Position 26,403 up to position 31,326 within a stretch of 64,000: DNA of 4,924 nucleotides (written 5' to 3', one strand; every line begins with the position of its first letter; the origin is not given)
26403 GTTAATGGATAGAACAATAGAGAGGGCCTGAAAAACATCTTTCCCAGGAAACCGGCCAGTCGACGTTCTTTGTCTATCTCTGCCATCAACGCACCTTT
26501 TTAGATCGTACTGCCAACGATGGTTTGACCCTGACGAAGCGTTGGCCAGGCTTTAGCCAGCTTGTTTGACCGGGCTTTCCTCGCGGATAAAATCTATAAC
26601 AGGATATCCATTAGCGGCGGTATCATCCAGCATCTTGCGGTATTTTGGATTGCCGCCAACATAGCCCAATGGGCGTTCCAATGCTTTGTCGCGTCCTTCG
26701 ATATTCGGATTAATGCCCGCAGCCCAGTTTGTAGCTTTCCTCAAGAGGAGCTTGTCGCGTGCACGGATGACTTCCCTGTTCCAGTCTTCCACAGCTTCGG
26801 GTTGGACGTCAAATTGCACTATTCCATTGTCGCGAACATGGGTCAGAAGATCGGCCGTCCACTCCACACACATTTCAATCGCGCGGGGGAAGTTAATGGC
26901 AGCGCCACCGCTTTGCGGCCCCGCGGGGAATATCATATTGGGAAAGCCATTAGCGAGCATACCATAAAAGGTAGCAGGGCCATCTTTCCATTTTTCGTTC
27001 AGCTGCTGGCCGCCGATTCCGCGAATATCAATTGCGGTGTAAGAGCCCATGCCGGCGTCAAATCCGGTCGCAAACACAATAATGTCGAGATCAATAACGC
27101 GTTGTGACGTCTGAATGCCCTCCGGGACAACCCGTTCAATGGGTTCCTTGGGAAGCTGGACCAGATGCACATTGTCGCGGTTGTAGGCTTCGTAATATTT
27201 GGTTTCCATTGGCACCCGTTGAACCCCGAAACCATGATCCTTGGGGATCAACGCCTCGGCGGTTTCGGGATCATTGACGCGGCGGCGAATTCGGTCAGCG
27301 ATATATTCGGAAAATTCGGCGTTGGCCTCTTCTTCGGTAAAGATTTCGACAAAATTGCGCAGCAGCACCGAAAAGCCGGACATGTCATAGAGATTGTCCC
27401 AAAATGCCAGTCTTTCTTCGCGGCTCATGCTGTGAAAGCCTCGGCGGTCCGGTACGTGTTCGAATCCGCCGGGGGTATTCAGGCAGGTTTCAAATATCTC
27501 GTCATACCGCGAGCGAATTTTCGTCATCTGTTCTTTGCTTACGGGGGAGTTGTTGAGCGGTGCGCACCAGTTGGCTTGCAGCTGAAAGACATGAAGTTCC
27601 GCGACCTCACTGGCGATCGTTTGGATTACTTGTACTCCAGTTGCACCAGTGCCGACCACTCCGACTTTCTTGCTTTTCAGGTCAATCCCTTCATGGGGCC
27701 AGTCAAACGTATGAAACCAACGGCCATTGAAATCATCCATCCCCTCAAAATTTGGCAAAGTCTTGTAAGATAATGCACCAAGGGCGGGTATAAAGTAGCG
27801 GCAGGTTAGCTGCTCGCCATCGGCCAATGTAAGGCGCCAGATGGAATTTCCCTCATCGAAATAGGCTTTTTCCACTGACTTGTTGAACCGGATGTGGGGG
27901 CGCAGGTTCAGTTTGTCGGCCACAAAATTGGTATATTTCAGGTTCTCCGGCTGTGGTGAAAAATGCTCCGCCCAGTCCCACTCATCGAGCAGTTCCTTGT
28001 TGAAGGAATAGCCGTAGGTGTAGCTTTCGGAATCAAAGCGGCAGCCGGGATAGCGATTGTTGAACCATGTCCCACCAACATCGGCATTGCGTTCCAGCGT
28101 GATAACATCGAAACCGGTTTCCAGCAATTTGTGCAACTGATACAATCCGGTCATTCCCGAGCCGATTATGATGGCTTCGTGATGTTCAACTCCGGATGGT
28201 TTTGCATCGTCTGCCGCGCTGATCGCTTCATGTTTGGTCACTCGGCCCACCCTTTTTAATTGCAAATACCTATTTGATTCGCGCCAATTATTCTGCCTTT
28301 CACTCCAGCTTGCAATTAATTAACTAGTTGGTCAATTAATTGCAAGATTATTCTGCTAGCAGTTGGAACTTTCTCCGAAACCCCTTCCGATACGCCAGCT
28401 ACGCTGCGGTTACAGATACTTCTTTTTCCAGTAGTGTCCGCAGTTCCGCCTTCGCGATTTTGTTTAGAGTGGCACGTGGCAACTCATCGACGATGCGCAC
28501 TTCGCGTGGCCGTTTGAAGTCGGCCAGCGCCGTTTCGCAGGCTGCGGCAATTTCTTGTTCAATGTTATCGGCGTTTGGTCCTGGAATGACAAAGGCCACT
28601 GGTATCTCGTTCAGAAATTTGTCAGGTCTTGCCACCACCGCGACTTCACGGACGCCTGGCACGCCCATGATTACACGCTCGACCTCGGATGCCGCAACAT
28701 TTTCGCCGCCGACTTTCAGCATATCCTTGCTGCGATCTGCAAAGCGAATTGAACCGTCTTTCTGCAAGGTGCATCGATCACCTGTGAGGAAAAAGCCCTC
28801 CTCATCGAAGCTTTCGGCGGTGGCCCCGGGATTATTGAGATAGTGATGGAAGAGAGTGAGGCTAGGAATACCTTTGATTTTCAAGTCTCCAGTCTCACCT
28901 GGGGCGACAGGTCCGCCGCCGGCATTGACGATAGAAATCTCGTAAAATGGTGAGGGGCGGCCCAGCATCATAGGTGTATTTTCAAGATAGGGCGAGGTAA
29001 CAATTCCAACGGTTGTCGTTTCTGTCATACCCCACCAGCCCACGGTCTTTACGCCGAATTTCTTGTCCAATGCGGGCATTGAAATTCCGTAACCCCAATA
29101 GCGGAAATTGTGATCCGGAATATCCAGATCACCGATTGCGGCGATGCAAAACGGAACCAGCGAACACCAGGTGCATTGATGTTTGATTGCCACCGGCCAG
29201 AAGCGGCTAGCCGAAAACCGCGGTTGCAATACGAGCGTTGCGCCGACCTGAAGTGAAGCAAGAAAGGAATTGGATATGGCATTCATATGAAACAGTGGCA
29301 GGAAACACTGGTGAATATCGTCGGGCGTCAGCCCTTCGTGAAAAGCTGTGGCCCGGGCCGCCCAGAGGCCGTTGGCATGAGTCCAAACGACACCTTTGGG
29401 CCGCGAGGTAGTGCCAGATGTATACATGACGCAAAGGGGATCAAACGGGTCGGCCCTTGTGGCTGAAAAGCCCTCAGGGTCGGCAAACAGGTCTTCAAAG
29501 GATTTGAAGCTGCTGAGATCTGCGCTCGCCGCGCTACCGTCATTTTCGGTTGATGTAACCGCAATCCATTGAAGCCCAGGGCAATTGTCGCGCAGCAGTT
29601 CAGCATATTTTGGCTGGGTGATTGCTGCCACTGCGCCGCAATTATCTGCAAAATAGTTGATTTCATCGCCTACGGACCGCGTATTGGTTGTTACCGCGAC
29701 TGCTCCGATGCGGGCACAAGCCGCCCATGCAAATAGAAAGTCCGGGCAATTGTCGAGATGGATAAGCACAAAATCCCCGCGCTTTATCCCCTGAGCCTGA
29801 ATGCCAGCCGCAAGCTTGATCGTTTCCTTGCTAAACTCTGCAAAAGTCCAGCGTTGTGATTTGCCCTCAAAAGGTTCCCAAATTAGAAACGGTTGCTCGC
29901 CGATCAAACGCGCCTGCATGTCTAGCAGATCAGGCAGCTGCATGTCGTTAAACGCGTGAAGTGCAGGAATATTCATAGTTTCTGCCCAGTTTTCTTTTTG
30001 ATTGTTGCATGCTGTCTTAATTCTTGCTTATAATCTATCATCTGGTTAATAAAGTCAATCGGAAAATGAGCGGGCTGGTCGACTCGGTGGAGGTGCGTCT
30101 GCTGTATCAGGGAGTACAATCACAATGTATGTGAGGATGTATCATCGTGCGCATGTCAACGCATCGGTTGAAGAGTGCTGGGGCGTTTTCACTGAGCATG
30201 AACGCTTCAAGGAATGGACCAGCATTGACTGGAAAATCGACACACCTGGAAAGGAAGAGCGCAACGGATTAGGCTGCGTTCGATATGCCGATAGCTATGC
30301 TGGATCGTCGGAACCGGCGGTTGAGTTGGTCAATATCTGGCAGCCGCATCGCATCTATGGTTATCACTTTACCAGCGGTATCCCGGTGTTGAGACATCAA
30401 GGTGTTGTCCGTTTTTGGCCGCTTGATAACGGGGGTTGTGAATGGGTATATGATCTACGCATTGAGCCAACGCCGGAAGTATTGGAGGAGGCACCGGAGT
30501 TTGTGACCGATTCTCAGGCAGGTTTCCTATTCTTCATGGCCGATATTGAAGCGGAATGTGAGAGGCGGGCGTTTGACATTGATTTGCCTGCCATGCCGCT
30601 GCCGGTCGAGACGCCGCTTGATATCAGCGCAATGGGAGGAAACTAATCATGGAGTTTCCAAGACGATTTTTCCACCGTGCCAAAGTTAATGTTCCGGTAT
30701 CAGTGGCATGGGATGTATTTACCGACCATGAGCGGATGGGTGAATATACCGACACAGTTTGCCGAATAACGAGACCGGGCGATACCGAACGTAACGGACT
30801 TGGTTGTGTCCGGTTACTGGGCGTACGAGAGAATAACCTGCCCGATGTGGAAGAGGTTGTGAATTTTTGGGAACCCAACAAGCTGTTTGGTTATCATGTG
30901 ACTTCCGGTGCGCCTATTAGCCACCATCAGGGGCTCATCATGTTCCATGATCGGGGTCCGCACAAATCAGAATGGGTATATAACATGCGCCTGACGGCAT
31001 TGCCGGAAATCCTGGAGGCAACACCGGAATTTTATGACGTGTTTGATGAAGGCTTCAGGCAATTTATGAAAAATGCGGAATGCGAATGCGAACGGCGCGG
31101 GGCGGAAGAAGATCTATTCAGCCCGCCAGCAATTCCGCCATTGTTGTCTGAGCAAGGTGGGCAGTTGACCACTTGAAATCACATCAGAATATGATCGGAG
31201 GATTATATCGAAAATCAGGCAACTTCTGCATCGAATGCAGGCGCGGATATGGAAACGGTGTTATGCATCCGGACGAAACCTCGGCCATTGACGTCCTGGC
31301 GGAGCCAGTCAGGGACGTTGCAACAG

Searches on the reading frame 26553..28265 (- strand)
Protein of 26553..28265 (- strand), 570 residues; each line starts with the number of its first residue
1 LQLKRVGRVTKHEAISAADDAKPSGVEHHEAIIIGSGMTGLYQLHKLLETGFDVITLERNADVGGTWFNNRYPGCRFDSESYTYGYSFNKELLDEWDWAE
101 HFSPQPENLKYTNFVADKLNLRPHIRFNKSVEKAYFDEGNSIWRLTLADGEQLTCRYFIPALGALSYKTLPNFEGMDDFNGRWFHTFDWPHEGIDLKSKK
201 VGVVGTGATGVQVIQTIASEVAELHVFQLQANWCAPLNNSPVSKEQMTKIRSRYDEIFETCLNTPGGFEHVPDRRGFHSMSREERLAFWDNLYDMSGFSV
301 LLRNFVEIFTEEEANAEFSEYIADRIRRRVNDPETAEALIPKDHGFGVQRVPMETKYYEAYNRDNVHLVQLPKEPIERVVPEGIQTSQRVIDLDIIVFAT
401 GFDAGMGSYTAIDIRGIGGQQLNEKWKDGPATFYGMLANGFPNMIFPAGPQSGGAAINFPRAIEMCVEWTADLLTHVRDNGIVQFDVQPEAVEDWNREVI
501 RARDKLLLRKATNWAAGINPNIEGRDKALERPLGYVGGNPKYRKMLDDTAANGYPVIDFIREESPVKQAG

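Call 48: search_protein_families(library=pfam, proteins=[window:26553-28265:-], max_evalue=0.00001)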
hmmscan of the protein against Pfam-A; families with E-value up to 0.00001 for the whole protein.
window:26553-28265:- (570 aa): 5 families
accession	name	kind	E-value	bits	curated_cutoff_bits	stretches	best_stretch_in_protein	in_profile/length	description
PF13450.12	NAD_binding_8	-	3.4e-10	40.5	21.9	1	33-83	1-51/68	NAD(P)-binding Rossmann-like domain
PF07992.20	Pyr_redox_2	-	4.8e-09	36.5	26.1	1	31-234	3-178/291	Pyridine nucleotide-disulphide oxidoreductase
PF00743.25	FMO-like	-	8.4e-09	34.8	22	1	32-227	5-212/532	Flavin-binding monooxygenase-like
PF13738.12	Pyr_redox_3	-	8.3e-07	29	30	1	32-235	1-201/305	Pyridine nucleotide-disulphide oxidoreductase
PF13434.12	Lys_Orn_oxgnase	-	2.1e-06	27.6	21.3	0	89-247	77-238/339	L-lysine 6-monooxygenase/L-ornithine 5-monooxygenase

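Call 53: search_protein_families(library=ncbifam, proteins=[window:26553-28265:-], max_evalue=0.001)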
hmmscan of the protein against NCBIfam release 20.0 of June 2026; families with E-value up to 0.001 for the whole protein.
window:26553-28265:- (570 aa): 7 families
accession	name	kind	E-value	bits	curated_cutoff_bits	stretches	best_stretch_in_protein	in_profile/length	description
NF045818.1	Neo-PentlctneDsynPtlE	equivalog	1.1e-60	205.4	1100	2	29-250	49-278/587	neopentalenolactone/pentalenolactone D synthase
NF040505.1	ArsO_flavin_mono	equivalog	1.2e-13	51.2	425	1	30-224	2-186/346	ArsO family NAD(P)H-dependent flavin-containing monooxygenase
NF058570.1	trimeth_mono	equivalog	3.5e-09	36.3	675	1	33-208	4-204/443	trimethylamine monooxygenase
NF042421.1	hydcarot_desat_CrtD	equivalog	0.00048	18.7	500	1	30-80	3-53/487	1-hydroxycarotenoid 3,4-desaturase CrtD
TIGR02734.1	crtI_fam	subfamily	0.00059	18.6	238.1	0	31-78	1-48/504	phytoene desaturase family protein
NF005560.0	PRK07233.1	equivalog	0.00062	18.7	252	0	32-67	4-39/435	hypothetical protein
NF005545.0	PRK07208.1-1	equivalog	0.00096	17.6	451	0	27-97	6-76/504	hypothetical protein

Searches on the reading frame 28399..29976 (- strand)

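Call 48: search_protein_families(library=pfam, proteins=[window:28399-29976:-], max_evalue=0.00001)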
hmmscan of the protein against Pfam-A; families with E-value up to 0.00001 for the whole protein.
window:28399-29976:- (525 aa): 2 families
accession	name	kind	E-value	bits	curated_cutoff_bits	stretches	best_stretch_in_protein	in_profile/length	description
PF00501.34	AMP-binding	-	3.8e-62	210.7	29.9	1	22-370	5-377/384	AMP-binding enzyme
PF13193.12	AMP-binding_C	-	1.5e-17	64.7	24.5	1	431-502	1-72/76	AMP-binding enzyme C-terminal domain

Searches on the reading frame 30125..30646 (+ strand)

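Call 48: search_protein_families(library=pfam, proteins=[window:30125-30646:+], max_evalue=0.00001)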
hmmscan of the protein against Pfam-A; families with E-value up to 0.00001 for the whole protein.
window:30125-30646:+ (173 aa): 1 family
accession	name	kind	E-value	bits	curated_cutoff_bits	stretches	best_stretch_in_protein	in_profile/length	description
PF10604.15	Polyketide_cyc2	-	2.4e-07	31.6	27.4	1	4-129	3-128/142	Polyketide cyclase / dehydrase and lipid transport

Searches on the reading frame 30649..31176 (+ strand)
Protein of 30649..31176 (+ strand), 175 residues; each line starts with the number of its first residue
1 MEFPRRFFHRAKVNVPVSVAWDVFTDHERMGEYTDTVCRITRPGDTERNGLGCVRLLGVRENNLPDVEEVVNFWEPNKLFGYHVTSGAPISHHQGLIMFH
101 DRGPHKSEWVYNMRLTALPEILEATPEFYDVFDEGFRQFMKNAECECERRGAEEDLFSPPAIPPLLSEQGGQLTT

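Call 48: search_protein_families(library=pfam, proteins=[window:30649-31176:+], max_evalue=0.00001)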
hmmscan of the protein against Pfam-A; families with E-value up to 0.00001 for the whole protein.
window:30649-31176:+ (175 aa): 1 family
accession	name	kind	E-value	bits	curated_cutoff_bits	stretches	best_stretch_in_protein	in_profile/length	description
PF10604.15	Polyketide_cyc2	-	3.3e-08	34.4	27.4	1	11-119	8-114/142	Polyketide cyclase / dehydrase and lipid transport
